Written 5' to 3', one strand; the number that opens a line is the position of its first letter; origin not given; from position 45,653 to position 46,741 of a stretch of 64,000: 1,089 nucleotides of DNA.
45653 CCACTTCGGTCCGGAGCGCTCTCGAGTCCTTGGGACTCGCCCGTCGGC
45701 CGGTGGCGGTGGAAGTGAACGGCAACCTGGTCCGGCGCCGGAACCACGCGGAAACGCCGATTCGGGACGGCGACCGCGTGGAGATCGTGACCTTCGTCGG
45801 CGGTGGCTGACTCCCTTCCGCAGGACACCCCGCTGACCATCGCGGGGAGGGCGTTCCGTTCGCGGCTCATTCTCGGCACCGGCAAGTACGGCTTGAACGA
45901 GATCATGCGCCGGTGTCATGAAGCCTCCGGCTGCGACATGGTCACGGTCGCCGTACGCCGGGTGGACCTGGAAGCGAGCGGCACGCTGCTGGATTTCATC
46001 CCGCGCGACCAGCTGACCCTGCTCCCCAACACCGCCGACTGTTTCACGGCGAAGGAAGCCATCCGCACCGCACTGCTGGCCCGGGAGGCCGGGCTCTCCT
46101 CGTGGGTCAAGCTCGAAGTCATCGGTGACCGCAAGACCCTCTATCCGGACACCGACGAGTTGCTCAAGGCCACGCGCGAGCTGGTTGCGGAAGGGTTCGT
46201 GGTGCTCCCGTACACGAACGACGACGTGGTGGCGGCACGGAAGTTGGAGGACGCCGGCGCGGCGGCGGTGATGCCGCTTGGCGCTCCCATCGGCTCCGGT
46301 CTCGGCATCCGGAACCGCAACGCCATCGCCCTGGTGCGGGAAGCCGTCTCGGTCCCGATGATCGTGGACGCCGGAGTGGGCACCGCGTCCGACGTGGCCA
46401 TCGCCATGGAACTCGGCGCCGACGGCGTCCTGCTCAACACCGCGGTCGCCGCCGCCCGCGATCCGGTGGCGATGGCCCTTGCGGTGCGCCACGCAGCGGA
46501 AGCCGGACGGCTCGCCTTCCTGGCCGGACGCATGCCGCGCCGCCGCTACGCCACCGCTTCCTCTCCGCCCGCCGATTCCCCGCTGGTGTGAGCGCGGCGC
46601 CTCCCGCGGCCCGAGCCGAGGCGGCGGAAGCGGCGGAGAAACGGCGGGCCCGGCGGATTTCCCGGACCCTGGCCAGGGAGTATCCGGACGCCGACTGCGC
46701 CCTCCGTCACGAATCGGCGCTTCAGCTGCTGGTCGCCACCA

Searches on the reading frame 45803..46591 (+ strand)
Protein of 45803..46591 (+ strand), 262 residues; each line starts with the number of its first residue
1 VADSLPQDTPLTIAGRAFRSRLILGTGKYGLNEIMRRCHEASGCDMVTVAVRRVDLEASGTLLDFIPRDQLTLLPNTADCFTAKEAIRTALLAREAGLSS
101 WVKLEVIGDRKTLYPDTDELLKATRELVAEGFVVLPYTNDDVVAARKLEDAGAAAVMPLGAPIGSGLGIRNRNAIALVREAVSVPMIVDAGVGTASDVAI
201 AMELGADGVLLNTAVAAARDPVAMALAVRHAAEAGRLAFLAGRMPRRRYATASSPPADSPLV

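Call 43: search_protein_families(library=pfam, proteins=[window:45803-46591:+], max_evalue=0.001)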
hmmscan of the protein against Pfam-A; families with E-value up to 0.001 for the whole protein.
window:45803-46591:+ (262 aa): 3 families
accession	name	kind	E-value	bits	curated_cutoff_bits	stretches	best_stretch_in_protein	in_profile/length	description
PF05690.20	ThiG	-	1.3e-104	349.4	23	1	12-255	1-247/247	Thiazole biosynthesis protein ThiG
PF03060.21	NMO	-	1.4e-05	25.1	28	1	131-233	136-243/331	Nitronate monooxygenase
PF00977.27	His_biosynth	-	2.5e-05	24.3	23.6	1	137-221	27-111/228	Histidine biosynthesis protein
